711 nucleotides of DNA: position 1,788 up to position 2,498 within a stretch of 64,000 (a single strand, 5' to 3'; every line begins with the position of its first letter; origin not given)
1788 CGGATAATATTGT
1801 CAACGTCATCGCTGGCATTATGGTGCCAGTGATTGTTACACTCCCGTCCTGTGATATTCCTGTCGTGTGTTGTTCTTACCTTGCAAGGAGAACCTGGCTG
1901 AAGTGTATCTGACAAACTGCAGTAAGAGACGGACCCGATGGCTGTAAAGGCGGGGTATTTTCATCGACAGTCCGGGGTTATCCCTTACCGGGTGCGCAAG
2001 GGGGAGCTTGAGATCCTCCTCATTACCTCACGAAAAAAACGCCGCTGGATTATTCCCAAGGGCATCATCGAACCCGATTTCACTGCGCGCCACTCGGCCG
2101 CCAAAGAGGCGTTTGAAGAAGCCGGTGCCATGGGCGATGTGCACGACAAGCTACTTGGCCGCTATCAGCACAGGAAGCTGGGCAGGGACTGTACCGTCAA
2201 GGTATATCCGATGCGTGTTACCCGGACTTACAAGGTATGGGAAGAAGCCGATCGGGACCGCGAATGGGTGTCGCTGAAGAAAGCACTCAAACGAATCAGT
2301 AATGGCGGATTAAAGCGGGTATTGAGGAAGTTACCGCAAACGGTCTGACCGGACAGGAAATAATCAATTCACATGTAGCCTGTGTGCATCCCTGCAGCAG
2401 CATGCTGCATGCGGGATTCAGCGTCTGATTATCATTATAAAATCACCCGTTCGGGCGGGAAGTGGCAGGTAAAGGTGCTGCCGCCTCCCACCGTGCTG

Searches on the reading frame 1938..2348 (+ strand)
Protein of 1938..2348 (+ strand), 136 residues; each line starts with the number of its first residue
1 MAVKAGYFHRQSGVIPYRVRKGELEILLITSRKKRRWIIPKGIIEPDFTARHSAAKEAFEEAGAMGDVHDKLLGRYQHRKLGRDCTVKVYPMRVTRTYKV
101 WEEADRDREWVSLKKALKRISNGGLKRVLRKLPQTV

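Call 44: search_protein_families(library=pfam, proteins=[window:1938-2348:+], max_evalue=0.001)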
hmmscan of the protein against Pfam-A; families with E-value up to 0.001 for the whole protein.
window:1938-2348:+ (136 aa): 1 family
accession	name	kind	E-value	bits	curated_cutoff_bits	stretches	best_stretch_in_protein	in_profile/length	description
PF00293.34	NUDIX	-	1e-08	35.7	21.1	1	12-128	6-130/134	NUDIX domain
